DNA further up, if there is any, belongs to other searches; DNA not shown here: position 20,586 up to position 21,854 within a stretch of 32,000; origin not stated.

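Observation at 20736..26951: S-layer-type gene followed by a gene with SlaB-like architecture: candidate two-component S-layer (lattice plus membrane stalk)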

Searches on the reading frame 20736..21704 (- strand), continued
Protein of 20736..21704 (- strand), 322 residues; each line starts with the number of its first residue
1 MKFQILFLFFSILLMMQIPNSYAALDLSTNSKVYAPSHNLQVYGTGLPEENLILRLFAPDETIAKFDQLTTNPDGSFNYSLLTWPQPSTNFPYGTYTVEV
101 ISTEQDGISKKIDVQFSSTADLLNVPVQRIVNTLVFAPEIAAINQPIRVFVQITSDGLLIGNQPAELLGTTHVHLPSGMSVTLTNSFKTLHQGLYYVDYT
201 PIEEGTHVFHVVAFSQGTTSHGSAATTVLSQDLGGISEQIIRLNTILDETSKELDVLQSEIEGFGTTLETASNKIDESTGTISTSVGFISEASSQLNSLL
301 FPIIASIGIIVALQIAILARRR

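Call 75: search_protein_families(library=pfam, proteins=[L092:1908-5774:+, L086:2176-5940:+, L087:3-2510:+, L083:2-1045:+], max_evalue=1)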
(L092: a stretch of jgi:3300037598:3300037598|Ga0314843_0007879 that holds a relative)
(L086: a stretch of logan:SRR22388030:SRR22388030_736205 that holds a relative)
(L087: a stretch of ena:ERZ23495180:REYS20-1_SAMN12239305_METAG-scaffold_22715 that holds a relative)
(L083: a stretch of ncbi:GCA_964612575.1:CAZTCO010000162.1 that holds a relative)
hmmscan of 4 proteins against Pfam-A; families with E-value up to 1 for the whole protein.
L092:1908-5774:+ (1288 aa): 7 families
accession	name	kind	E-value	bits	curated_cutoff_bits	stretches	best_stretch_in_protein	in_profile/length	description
PF15780.11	ASH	-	0.0015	19.1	27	1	1204-1263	30-87/98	Abnormal spindle-like microcephaly-assoc'd, ASPM-SPD-2-Hydin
PF20942.3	DUF4785_2nd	-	0.025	14.9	30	1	1060-1127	6-69/105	Domain of unknown function (DUF4785) central domain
PF00630.25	Filamin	-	0.043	15.1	26.9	1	1209-1264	17-82/93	Filamin/ABP280 repeat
PF13473.12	Cupredoxin_1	-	0.082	13.4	27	0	601-672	16-83/104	Cupredoxin-like domain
PF16353.11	LacZ_4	-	0.18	12.5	27.3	0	1205-1264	9-64/87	Beta-galactosidase, domain 4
PF06629.18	MipA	-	0.4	11.3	24.2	1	869-915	122-165/221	MltA-interacting protein MipA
PF00801.26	PKD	-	0.77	10.2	23.5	1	1231-1270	36-71/80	PKD domain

L086:2176-5940:+ (1254 aa): 3 families
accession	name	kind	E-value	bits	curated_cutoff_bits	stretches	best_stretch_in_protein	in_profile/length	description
PF18565.7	Glyco_hydro2_C5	-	0.004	17.4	32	1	360-438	18-102/103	Glycoside hydrolase family 2 C-terminal domain 5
PF20942.3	DUF4785_2nd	-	0.055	13.9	30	0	1026-1091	6-67/105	Domain of unknown function (DUF4785) central domain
PF13027.11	DUF3888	-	0.18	12.7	22.2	1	347-389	33-77/87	Protein of unknown function (DUF3888)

L087:3-2510:+ (835 aa): 4 families
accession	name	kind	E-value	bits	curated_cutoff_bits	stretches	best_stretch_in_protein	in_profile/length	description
PF02368.24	Big_2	-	1.1e-09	38.5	22.8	2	547-624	4-78/79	Bacterial Ig-like domain (group 2)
PF14873.11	BNR_assoc_N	-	0.00047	20.3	25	1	196-233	29-66/153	N-terminal domain of BNR-repeat neuraminidase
PF07495.19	Y_Y_Y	-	0.022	15.1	26.6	1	797-813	30-46/65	Y_Y_Y domain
PF24507.1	Ig_CFAP65_4th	-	0.15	12.9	27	0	754-813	4-60/76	CFAP65, fourth Ig-like domain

L083:2-1045:+ (347 aa): 0 families

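Call 80: search_protein_families(library=pfam, alignment_id=A2, max_evalue=0.01)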
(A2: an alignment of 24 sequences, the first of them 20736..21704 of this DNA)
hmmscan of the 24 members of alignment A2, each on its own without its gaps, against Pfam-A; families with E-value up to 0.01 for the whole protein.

A. member 1, window:20736-21704:- (322 aa): 0 families

B. families by the number of members that match (of 24 scanned): 17 families
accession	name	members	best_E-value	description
PF00630.25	Filamin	6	0.00038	Filamin/ABP280 repeat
PF01442.23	Apolipoprotein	5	3.5e-07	Apolipoprotein A1/A4/E domain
PF04513.17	Baculo_PEP_C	5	5.7e-06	Baculovirus polyhedron envelope protein, PEP, C terminus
PF01835.25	MG2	3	0.00038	MG2 domain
PF07889.17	DUF1664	2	0.00053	Protein of unknown function (DUF1664)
PF07464.16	ApoLp-III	1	2.6e-05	Apolipophorin-III precursor (apoLp-III)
PF16888.10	YwqH-like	1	5.3e-05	YwqH-like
PF05531.17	NPV_P10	1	0.00087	Nucleopolyhedrovirus P10 protein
PF08598.16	Sds3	1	0.0011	Sds3-like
PF11797.14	WxLIP_HBD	1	0.0021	WxL Interacting Protein, host binding domain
PF05478.16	Prominin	1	0.0026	Prominin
PF21329.2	CYP38_PsbQ-like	1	0.0043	Peptidyl-prolyl cis-trans isomerase CYP38-like, PsbQ-like domain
PF09731.14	Mitofilin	1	0.0044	Mitochondrial inner membrane protein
PF16043.11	DUF4795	1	0.0063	Domain of unknown function (DUF4795)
PF17078.10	SHE3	1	0.0085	SWI5-dependent HO expression protein 3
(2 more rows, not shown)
